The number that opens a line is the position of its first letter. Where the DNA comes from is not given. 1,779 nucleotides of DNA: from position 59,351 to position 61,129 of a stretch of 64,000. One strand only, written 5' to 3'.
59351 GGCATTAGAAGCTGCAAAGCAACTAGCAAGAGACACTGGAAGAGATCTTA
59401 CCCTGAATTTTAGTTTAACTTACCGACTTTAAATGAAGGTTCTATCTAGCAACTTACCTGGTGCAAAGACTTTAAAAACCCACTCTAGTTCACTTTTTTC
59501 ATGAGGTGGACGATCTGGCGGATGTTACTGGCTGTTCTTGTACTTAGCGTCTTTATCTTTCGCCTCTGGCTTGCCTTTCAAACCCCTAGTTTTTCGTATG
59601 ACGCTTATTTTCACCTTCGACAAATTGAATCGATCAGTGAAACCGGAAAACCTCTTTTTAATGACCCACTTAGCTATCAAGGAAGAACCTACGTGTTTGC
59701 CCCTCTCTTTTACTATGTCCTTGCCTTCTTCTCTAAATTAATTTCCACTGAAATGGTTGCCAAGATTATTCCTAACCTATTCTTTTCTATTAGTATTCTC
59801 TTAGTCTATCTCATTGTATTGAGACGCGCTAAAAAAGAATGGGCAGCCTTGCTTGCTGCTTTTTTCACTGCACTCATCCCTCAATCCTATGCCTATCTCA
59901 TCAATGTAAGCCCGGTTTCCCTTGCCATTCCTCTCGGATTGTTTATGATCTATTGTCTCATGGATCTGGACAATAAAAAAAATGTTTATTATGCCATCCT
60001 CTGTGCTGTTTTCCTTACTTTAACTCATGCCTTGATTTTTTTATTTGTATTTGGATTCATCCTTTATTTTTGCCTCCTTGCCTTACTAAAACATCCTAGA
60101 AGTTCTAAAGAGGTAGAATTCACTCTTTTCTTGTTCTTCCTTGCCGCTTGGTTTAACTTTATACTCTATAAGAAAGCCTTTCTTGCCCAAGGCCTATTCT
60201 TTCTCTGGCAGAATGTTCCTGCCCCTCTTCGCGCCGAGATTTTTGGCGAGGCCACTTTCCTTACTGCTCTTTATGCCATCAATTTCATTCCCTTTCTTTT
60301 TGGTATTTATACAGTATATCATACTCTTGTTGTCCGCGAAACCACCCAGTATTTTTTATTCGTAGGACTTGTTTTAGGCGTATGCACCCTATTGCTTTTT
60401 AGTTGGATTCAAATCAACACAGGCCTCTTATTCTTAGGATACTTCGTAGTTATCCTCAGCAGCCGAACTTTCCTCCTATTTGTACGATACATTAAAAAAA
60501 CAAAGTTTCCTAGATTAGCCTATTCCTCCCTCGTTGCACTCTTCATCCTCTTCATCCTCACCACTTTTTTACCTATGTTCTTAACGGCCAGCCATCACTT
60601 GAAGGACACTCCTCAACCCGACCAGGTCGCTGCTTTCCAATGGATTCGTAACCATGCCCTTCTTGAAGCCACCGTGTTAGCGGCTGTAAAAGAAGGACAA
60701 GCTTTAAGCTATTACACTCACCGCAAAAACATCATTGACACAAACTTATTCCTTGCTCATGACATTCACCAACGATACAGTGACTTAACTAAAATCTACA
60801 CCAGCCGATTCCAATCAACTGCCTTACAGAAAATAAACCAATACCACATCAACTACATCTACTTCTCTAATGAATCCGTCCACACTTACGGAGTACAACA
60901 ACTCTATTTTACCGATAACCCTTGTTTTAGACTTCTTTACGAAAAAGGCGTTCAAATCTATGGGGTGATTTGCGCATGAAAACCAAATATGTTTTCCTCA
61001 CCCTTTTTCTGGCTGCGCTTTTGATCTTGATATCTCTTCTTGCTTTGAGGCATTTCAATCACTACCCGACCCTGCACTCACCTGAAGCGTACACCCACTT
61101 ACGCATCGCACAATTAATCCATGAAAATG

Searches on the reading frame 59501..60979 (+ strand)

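Call 57: search_protein_families(library=pfam, proteins=[window:59501-60979:+], max_evalue=0.01)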
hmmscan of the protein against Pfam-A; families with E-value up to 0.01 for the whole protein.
window:59501-60979:+ (492 aa): 1 family
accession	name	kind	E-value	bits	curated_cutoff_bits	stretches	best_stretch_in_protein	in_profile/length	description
PF13231.12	PMT_2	-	2.4e-05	25.1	26.1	1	67-206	3-143/160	Dolichyl-phosphate-mannose-protein mannosyltransferase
